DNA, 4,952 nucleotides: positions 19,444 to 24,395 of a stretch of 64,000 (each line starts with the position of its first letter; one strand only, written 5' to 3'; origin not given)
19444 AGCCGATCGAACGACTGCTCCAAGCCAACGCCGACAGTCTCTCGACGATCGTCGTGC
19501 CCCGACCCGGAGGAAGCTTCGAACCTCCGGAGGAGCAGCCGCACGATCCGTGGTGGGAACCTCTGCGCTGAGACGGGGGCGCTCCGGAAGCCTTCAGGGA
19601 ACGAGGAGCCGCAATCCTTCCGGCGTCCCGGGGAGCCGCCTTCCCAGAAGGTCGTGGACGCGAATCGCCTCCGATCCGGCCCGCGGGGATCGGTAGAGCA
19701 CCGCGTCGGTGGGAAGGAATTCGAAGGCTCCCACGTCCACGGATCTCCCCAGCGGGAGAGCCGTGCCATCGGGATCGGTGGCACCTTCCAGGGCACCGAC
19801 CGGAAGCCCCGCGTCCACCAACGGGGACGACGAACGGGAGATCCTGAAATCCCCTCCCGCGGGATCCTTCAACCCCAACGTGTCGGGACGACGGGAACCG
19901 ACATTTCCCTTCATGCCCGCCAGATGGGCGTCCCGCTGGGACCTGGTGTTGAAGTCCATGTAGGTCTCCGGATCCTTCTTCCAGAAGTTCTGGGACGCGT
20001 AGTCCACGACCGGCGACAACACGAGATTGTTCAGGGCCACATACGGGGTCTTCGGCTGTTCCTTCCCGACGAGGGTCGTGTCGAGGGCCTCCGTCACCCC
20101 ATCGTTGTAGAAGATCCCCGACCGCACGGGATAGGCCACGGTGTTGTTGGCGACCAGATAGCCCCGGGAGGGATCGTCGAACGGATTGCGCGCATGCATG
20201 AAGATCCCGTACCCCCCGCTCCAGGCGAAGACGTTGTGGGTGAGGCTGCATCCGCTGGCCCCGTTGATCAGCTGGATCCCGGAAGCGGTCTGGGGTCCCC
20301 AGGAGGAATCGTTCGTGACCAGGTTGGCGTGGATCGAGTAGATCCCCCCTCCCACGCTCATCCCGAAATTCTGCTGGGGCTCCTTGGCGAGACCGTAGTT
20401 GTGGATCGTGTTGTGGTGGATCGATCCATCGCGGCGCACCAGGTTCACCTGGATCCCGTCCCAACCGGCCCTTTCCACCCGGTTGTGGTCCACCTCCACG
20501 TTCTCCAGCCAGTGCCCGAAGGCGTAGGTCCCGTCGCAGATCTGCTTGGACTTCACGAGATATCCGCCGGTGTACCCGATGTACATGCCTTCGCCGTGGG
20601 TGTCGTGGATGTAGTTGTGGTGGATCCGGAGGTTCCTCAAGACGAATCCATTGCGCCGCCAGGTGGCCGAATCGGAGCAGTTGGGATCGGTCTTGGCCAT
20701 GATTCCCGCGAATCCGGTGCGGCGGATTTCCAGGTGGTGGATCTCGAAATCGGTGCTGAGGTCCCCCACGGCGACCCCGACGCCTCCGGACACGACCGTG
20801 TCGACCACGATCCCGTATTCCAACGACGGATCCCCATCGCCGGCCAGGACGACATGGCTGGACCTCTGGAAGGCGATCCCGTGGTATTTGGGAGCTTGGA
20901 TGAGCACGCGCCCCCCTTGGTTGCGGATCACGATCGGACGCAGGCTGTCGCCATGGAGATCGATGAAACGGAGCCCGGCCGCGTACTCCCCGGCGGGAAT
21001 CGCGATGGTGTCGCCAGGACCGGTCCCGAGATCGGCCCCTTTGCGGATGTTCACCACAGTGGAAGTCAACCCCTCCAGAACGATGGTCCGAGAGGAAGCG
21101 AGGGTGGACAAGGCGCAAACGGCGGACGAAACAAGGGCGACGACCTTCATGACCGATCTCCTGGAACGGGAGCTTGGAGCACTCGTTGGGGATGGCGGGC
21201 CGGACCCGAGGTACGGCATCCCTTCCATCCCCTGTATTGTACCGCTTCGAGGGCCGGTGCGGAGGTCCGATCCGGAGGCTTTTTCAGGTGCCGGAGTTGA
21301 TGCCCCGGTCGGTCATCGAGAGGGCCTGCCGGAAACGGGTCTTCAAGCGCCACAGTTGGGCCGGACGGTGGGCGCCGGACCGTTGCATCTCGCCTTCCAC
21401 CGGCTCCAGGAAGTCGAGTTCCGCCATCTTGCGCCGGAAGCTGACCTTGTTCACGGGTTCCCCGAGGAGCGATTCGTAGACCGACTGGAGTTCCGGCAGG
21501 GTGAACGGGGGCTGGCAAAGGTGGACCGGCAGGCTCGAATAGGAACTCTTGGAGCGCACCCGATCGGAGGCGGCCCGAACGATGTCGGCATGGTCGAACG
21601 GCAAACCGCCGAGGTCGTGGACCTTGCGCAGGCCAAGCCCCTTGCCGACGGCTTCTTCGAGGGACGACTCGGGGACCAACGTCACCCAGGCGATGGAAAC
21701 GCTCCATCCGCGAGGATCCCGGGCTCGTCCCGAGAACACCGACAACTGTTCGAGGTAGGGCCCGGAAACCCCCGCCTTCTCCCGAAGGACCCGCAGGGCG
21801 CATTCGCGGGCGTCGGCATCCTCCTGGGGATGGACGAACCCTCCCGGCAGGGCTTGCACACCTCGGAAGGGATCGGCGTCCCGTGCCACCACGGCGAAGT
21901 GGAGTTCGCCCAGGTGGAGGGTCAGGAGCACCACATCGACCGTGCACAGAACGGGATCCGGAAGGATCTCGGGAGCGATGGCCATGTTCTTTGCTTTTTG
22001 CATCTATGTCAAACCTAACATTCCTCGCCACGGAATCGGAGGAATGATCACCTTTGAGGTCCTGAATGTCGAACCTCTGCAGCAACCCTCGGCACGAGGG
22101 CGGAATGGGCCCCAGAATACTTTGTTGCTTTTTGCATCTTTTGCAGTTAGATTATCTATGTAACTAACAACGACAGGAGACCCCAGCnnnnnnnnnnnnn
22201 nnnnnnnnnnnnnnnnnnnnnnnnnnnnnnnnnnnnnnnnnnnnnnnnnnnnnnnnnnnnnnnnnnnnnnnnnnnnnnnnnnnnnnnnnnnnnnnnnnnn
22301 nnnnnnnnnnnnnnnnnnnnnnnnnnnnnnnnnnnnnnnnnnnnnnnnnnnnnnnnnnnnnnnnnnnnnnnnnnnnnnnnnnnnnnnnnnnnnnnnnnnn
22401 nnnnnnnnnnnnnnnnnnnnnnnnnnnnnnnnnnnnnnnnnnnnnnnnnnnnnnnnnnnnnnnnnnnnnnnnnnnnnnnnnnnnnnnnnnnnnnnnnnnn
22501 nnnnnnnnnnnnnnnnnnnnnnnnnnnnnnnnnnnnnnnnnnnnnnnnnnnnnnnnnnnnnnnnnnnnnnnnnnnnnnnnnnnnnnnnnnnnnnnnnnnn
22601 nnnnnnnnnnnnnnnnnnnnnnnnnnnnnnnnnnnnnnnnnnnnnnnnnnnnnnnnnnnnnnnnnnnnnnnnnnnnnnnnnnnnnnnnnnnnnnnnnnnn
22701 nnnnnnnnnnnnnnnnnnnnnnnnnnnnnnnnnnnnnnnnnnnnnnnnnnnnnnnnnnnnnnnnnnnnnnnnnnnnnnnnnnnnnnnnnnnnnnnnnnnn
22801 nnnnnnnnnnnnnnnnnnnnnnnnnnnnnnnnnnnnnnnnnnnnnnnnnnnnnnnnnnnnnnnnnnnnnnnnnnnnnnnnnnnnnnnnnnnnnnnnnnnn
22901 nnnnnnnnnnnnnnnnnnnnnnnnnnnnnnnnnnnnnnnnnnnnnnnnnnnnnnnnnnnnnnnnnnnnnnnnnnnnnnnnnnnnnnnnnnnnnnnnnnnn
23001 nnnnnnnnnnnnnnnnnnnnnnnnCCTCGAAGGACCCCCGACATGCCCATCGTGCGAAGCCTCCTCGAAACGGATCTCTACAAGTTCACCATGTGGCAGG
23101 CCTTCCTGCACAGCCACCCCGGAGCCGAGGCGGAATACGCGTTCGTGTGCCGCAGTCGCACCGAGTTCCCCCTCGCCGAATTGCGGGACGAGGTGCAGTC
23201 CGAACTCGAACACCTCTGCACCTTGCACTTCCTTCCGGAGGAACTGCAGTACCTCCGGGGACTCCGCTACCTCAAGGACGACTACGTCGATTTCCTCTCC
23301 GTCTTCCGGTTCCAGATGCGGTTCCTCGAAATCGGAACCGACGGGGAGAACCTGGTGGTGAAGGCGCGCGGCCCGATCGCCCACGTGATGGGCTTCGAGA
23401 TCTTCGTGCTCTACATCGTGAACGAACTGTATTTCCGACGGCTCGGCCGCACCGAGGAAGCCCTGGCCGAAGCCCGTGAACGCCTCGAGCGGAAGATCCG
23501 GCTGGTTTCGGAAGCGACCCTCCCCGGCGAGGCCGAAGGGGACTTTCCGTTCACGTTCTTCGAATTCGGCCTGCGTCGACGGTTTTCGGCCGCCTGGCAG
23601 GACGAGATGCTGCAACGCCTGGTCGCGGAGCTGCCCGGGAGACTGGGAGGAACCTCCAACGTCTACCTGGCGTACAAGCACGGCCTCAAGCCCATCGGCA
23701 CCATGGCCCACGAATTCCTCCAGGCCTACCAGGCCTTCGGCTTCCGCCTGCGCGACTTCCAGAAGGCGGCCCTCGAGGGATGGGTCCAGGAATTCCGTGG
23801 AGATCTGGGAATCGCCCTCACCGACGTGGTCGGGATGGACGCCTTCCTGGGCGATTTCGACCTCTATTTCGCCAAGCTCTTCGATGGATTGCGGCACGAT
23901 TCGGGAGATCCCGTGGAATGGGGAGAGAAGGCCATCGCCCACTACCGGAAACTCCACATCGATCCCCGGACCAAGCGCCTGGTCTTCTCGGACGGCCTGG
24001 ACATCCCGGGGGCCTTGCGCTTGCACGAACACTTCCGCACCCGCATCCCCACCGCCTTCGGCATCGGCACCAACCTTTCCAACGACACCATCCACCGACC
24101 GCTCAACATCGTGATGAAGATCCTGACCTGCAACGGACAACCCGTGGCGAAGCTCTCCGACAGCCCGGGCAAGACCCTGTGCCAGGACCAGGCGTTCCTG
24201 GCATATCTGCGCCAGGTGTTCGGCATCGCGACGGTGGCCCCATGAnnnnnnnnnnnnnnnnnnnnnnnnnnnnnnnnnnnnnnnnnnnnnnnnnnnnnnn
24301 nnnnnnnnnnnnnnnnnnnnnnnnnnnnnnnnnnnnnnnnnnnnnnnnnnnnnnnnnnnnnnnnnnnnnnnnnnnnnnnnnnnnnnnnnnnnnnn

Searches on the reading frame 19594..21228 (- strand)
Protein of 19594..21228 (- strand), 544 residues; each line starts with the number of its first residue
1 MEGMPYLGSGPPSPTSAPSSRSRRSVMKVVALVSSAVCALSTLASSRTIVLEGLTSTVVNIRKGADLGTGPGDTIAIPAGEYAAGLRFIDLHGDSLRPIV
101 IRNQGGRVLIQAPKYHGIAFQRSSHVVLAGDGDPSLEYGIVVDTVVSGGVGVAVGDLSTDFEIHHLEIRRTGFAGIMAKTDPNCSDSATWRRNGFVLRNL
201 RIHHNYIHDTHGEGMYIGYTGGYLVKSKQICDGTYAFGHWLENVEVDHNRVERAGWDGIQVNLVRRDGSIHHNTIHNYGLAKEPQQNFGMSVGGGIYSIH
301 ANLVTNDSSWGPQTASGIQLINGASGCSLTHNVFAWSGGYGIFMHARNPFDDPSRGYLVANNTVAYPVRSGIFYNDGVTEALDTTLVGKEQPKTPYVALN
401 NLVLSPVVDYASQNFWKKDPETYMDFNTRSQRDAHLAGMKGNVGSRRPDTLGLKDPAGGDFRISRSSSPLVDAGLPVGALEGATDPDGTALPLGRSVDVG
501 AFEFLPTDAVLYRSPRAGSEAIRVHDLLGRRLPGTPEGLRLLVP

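Call 18: search_protein_families(library=pfam, proteins=[window:19594-21228:-], max_evalue=0.0001)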
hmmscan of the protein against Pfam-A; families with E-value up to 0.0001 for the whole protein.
window:19594-21228:- (544 aa): 1 family
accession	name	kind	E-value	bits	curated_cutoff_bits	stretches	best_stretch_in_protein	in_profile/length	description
PF13229.12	Beta_helix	-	1.2e-08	35.1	25.9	1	161-334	11-158/158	Right handed beta helix region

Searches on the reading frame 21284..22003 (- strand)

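Call 18: search_protein_families(library=pfam, proteins=[window:21284-22003:-], max_evalue=0.0001)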
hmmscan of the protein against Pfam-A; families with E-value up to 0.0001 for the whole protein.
window:21284-22003:- (239 aa): 3 families
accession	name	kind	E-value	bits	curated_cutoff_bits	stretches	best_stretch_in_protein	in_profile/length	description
PF21906.2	NrtR_WHD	-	1.7e-20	73.4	27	1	160-220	2-61/61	NrtR DNA-binding winged helix domain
PF00293.34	NUDIX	-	2.2e-06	28.2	21.1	1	33-100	16-85/134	NUDIX domain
PF19368.5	AraR_C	-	2.4e-05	24.9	23.8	1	157-222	3-68/82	AraR C-terminal winged HTH domain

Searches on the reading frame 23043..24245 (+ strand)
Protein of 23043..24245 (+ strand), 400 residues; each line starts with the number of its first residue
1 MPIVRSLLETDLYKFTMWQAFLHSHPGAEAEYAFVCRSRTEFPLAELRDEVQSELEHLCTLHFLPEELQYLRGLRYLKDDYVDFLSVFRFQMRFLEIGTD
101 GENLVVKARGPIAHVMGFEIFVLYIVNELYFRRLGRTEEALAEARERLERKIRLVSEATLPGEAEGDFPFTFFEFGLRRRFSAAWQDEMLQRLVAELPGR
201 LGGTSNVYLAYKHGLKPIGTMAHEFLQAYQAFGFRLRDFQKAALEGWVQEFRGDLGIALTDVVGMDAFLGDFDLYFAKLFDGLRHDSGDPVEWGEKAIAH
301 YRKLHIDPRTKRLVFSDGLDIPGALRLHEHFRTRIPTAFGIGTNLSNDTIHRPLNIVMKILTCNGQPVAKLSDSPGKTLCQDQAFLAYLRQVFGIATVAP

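Call 18: search_protein_families(library=pfam, proteins=[window:23043-24245:+], max_evalue=0.0001)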
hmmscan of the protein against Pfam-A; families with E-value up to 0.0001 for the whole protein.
window:23043-24245:+ (400 aa): 2 families
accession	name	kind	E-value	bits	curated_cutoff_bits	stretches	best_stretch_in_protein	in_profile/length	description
PF04095.22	NAPRTase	-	6.9e-77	258.9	20.8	1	170-395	1-237/239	Nicotinate phosphoribosyltransferase (NAPRTase) family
PF17767.7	NAPRTase_N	-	1.2e-29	103.6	32.6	1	8-127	1-125/125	Nicotinate phosphoribosyltransferase (NAPRTase) N-terminal domain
